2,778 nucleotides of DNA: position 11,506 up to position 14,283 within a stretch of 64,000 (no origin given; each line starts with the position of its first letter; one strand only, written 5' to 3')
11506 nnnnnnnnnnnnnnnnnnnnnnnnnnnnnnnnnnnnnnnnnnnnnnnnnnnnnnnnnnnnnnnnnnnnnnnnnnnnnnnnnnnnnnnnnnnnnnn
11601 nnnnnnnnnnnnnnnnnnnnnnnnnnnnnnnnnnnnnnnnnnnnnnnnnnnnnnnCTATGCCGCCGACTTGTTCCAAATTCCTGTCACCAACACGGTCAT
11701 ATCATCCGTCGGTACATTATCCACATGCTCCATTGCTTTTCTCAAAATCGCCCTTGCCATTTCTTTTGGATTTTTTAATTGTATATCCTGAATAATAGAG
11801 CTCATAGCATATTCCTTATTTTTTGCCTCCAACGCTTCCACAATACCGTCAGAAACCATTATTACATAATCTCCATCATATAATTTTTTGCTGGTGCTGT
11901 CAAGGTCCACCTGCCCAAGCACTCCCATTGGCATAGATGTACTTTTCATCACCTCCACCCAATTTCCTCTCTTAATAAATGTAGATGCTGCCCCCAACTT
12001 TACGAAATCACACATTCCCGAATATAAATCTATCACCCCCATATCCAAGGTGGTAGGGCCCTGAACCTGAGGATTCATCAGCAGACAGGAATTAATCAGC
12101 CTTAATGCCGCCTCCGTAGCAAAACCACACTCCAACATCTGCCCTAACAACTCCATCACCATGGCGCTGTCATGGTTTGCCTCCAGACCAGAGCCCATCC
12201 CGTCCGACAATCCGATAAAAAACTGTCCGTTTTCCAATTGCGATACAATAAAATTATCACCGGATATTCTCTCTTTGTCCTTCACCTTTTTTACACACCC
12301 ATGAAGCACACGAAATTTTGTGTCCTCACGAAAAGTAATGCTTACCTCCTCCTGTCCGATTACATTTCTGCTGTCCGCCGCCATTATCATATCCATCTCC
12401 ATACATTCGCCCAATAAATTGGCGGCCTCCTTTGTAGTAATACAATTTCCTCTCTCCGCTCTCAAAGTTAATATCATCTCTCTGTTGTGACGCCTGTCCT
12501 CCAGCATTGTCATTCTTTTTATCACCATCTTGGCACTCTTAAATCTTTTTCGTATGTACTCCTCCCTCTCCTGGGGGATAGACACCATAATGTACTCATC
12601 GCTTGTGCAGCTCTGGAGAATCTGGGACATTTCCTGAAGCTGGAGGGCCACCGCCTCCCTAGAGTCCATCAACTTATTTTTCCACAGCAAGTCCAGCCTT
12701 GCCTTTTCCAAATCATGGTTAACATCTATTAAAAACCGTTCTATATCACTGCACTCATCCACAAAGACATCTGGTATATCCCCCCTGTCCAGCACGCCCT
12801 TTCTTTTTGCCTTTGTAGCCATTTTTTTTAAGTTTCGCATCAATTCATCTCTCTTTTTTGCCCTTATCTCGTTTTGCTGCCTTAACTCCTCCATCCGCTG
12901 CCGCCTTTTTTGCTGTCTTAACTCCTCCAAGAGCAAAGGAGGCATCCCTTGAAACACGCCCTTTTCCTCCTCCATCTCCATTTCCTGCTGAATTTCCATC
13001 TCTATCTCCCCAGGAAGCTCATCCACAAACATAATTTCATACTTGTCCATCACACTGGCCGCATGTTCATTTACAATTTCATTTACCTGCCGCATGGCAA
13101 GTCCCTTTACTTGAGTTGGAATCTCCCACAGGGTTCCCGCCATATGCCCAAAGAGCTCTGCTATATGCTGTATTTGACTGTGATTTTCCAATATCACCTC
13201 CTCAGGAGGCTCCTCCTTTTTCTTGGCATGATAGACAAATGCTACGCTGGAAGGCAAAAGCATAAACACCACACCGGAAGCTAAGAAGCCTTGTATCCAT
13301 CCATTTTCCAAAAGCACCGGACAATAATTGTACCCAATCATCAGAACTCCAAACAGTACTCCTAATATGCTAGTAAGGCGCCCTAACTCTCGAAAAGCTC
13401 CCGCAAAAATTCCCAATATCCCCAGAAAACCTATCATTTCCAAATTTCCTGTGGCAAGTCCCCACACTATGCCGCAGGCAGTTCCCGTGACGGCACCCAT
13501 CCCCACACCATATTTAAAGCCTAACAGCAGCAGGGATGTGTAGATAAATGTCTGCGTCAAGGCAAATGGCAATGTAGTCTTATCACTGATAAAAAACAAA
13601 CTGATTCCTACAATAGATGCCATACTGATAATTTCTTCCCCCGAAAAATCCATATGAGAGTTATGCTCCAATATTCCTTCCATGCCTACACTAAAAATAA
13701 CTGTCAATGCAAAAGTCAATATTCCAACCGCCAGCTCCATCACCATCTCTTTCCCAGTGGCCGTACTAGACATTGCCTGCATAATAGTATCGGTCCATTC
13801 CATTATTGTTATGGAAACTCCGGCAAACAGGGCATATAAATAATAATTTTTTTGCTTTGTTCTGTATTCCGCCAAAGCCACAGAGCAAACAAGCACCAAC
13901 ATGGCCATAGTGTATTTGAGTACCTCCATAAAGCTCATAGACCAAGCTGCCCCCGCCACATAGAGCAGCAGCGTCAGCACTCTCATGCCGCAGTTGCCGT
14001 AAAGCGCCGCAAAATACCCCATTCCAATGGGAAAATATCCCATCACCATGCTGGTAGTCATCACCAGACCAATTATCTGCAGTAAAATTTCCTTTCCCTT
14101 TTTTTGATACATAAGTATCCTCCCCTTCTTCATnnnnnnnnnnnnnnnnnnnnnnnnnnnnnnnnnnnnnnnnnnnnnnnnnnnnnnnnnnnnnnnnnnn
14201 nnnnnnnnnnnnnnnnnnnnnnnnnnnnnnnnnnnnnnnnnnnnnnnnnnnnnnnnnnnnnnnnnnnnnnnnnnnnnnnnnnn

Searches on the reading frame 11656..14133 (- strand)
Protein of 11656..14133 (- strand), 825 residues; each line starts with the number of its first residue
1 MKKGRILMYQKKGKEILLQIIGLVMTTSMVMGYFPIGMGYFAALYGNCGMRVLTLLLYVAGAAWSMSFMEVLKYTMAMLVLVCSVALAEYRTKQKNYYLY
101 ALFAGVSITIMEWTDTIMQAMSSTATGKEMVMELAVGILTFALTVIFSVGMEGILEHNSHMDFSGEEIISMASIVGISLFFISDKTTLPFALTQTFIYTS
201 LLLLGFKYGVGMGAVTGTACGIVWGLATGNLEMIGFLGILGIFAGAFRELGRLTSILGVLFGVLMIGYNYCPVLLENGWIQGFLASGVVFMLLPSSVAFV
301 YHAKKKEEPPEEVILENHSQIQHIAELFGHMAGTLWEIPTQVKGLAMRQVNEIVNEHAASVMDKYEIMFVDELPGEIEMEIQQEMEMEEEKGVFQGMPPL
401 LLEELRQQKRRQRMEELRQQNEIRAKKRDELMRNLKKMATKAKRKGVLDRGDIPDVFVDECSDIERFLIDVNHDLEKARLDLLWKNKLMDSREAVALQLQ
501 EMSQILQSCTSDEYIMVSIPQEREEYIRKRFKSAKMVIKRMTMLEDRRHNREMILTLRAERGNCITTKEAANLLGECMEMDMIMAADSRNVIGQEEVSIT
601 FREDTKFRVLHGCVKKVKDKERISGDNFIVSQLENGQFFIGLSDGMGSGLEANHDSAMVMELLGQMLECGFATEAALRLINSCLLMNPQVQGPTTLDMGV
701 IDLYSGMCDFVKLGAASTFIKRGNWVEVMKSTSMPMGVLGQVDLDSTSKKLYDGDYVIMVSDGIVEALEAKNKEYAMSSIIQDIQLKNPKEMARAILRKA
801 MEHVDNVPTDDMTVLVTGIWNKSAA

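Call 99: search_protein_families(library=pfam, proteins=[window:11656-14133:-], max_evalue=0.00001)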
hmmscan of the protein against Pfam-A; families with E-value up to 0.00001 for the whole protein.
window:11656-14133:- (825 aa): 2 families
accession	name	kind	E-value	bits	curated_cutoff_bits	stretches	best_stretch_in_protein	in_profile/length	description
PF07228.17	SpoIIE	-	4.8e-28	98.8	25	1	635-816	2-188/192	Stage II sporulation protein E (SpoIIE)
PF19732.4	SpoIIE_N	-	2.1e-17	63.3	27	2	14-296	40-320/605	Stage II sporulation protein E N-terminal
